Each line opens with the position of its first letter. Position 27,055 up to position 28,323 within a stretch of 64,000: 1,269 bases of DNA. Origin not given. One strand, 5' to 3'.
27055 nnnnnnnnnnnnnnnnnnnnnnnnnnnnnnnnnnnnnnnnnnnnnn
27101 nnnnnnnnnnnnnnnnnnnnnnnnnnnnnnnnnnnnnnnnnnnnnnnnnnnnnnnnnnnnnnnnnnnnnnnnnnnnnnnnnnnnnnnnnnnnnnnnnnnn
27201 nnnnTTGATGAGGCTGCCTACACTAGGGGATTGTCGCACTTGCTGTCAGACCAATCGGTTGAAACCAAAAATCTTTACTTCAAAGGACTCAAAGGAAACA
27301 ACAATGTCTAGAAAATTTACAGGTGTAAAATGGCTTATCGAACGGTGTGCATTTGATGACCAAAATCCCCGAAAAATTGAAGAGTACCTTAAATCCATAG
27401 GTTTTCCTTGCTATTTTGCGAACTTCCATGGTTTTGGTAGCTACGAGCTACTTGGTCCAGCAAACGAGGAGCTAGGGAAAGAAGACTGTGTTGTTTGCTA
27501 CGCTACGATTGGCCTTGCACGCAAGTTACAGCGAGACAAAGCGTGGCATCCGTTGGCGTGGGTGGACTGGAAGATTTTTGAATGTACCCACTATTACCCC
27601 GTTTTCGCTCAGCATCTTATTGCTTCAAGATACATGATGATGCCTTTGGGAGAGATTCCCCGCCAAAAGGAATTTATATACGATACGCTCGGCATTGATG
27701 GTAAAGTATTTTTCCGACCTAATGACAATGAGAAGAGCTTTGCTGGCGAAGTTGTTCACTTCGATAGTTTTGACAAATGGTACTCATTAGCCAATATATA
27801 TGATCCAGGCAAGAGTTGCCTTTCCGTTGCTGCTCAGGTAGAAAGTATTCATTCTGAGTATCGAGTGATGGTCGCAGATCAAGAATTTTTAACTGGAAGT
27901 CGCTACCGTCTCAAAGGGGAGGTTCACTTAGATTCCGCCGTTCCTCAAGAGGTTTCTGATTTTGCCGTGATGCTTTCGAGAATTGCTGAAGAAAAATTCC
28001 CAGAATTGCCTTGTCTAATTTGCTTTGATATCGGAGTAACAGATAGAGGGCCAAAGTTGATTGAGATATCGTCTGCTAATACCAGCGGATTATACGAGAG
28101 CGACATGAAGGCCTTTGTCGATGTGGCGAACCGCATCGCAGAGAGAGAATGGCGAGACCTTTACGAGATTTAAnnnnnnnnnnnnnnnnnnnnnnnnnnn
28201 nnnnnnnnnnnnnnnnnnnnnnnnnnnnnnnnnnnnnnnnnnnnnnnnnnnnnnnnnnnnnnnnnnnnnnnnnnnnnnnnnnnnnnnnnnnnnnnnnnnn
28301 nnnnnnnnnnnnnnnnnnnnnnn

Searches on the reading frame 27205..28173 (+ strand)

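Call 41: search_protein_families(library=phrogs, proteins=[window:27205-28173:+], max_evalue=0.001)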
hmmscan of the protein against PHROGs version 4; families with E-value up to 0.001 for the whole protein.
window:27205-28173:+ (322 aa): 1 family
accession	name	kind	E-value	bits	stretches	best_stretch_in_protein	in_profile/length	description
phrog_7313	-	unknown function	3.1e-30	106.6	1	40-314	2-263/264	-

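Call 80: search_protein_families(library=pfam, proteins=[window:27205-28173:+], max_evalue=0.001)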
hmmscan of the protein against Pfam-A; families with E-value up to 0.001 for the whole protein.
window:27205-28173:+ (322 aa): 2 families
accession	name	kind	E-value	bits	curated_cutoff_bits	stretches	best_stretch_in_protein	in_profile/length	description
PF18299.6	R2K_2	-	5.3e-12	46.3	26.2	1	167-306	21-146/147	ATP-grasp domain, R2K clade family 2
PF14243.11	R2K_3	-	6.5e-11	43.1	26.3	1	151-305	44-166/169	ATP-grasp domain, R2K clade family 3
